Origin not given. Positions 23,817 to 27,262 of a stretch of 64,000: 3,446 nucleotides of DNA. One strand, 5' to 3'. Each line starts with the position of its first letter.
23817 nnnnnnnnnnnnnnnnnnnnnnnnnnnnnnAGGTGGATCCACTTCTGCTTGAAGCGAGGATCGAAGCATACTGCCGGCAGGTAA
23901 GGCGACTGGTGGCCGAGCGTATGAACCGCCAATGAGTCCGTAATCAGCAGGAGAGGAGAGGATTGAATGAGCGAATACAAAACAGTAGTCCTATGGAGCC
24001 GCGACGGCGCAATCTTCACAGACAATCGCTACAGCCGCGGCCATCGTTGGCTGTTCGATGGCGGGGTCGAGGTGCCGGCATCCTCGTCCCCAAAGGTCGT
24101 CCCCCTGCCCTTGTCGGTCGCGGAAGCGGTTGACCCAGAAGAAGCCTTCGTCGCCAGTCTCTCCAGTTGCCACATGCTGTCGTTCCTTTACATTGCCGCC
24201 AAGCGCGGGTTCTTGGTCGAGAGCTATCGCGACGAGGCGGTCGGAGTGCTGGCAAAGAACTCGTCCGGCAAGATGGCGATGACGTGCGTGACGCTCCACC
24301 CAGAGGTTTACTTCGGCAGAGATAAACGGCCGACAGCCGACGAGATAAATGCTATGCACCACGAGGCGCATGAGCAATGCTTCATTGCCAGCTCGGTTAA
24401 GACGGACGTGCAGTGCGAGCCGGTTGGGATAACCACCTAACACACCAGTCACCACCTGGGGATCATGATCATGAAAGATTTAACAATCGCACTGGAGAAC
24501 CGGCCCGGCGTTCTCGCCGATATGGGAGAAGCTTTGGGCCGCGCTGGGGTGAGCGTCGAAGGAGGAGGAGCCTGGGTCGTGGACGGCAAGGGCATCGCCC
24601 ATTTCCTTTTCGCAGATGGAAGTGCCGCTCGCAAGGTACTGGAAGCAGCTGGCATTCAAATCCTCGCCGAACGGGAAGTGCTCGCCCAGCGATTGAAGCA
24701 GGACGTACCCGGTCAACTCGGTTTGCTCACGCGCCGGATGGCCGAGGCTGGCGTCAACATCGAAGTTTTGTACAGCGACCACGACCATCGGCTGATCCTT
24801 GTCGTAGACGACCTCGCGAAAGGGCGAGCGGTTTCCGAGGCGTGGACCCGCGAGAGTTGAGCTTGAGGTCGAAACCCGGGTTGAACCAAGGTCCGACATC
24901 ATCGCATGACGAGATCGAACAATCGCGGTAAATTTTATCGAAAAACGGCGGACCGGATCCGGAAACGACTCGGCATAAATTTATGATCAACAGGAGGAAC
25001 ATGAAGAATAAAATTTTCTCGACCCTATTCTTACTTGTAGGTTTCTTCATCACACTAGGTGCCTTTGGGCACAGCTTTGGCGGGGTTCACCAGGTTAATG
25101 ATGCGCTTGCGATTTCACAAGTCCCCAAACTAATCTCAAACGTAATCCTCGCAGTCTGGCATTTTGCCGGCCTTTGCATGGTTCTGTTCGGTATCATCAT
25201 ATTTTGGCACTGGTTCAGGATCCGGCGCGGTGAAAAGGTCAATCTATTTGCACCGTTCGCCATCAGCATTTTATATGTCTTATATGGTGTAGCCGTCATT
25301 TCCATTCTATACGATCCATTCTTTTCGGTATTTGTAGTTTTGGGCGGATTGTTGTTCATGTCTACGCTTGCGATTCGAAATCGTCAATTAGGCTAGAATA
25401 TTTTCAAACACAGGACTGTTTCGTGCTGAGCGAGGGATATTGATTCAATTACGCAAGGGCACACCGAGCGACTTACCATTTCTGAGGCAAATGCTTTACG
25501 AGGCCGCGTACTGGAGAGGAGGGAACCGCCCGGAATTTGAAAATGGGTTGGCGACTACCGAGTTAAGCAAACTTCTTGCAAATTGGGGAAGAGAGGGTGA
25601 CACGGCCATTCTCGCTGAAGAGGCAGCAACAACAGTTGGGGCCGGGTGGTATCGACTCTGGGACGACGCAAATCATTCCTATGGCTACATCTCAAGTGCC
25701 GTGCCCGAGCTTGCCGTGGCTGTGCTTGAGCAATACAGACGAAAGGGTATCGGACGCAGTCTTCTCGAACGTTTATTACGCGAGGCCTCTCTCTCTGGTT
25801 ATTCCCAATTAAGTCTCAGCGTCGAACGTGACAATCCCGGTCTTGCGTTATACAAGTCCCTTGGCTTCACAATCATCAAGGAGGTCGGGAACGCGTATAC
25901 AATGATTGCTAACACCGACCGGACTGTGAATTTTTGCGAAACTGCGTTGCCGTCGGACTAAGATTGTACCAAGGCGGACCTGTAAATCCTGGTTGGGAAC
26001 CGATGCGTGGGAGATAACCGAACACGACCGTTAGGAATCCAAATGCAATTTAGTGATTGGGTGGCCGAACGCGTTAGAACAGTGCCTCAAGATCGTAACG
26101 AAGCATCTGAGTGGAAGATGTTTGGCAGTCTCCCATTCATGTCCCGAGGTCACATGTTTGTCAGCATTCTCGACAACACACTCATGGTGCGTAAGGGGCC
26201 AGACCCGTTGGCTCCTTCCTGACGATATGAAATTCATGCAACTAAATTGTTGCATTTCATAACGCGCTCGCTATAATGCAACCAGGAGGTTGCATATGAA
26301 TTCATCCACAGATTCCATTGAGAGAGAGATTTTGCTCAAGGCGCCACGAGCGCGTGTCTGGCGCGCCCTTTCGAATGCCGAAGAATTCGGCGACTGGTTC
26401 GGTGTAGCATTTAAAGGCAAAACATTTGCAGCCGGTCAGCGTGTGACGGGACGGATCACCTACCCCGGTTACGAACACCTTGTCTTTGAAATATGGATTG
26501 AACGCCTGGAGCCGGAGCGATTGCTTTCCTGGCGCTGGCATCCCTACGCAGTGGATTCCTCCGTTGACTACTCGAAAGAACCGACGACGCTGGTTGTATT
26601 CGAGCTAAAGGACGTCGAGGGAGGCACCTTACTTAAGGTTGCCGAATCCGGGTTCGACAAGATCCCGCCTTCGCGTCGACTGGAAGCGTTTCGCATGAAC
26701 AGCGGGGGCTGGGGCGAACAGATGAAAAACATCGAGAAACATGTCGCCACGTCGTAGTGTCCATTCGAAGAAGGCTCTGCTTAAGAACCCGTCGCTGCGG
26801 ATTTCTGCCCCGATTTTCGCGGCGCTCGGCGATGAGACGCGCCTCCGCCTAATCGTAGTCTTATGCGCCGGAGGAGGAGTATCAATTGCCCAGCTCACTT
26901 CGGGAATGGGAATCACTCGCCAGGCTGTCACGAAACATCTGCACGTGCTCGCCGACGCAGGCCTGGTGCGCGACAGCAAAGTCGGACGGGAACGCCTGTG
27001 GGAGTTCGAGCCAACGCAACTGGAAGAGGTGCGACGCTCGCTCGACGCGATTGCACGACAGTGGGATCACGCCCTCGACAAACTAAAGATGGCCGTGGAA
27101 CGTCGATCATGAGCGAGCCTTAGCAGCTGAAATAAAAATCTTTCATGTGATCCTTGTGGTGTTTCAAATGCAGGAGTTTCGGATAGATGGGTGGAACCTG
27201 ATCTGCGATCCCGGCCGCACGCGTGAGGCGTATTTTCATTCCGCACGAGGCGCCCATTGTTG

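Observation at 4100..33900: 30-kb integron-like gene-cassette array with no integrase in the window (CALIN-like)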

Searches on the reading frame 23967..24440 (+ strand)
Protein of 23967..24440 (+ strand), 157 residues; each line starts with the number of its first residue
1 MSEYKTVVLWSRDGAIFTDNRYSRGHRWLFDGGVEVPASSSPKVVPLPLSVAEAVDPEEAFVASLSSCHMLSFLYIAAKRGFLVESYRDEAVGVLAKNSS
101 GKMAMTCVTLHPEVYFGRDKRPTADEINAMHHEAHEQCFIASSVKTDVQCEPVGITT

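Call 46: search_protein_families(library=pfam, proteins=[window:23967-24440:+], max_evalue=0.01)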
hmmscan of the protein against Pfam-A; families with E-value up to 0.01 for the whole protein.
window:23967-24440:+ (157 aa): 1 family
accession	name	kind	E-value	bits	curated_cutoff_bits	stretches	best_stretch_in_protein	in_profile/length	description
PF02566.24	OsmC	-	5.8e-12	46.3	27.5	1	53-150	4-97/100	OsmC-like protein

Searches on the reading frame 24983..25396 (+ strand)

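Call 46: search_protein_families(library=pfam, proteins=[window:24983-25396:+], max_evalue=0.01)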
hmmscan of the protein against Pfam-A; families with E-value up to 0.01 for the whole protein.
window:24983-25396:+ (137 aa): 1 family
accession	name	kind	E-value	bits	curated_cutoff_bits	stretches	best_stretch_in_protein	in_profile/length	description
PF06358.17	BNYVV_TGB3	-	0.0089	16.8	27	0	93-118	10-35/111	Beet necrotic yellow vein virus, movement protein TGB3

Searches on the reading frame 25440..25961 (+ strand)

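Call 47: search_protein_families(library=pfam, proteins=[window:25440-25961:+], max_evalue=0.01)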
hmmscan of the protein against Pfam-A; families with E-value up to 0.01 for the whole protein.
window:25440-25961:+ (173 aa): 5 families
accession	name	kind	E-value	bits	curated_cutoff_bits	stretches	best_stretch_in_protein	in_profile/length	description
PF00583.31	Acetyltransf_1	-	8.7e-12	45.8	20.7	1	34-143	13-116/116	Acetyltransferase (GNAT) family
PF13508.13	Acetyltransf_7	-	1.5e-11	44.9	27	1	56-144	5-83/84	Acetyltransferase (GNAT) domain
PF13673.13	Acetyltransf_10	-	1.1e-07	32.3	23.6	1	93-148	57-112/128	Acetyltransferase (GNAT) domain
PF08445.16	FR47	-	7.5e-07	29.5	22.1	1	92-147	26-81/86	FR47-like protein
PF13302.13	Acetyltransf_3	-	0.00029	22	25.4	1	3-144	3-138/138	Acetyltransferase (GNAT) domain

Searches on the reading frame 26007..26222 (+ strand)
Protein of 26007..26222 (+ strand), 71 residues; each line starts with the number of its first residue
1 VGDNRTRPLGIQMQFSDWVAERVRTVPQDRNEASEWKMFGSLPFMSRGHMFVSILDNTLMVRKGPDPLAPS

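Call 47: search_protein_families(library=pfam, proteins=[window:26007-26222:+], max_evalue=0.01)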
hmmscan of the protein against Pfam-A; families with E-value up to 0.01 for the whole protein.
window:26007-26222:+ (71 aa): 1 family
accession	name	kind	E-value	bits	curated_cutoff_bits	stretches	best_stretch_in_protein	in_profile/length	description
PF04993.18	TfoX_N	-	5.4e-05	23.7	30.1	1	32-66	8-42/91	TfoX N-terminal domain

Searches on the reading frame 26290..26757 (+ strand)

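Call 47: search_protein_families(library=pfam, proteins=[window:26290-26757:+], max_evalue=0.01)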
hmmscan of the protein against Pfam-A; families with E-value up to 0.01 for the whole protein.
window:26290-26757:+ (155 aa): 2 families
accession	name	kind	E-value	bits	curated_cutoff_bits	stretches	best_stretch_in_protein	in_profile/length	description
PF08327.17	AHSA1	-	3e-15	57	22.1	1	17-152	1-124/125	Activator of Hsp90 ATPase homolog 1-like protein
PF10604.15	Polyketide_cyc2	-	0.00044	21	27.4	1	9-94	3-87/142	Polyketide cyclase / dehydrase and lipid transport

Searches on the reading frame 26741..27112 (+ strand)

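Call 47: search_protein_families(library=pfam, proteins=[window:26741-27112:+], max_evalue=0.01)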
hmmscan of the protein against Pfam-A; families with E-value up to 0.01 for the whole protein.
window:26741-27112:+ (123 aa): 9 families
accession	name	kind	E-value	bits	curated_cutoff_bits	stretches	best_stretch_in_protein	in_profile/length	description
PF12840.13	HTH_20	-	6.3e-10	39.3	27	1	29-77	1-49/51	Helix-turn-helix domain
PF12802.13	MarR_2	-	4.9e-08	33.5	27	1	34-81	7-58/61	MarR family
PF01022.26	HTH_5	-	1.8e-05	24.9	22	1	31-77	1-46/47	Bacterial regulatory protein, arsR family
PF21248.3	SoFic-like_C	-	7.7e-05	23.3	27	1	49-87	33-71/76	Protein adenylyltransferase SoFic-like, C-terminal domain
PF13412.12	HTH_24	-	0.00016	21.6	21.9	1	31-77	2-48/48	Winged helix-turn-helix DNA-binding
PF01047.28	MarR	-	0.00052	20.3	24.6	1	33-77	4-48/59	MarR family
PF19187.6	HTH_PafC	-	0.00068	19.9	32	1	35-78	7-50/115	PafC helix-turn-helix domain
PF25212.1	HVO_A0114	-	0.002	18.3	27.6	1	32-84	22-74/84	HVO_A0114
PF24037.1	DUF7346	-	0.0084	16.7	28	1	25-89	63-127/139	Family of unknown function (DUF7346)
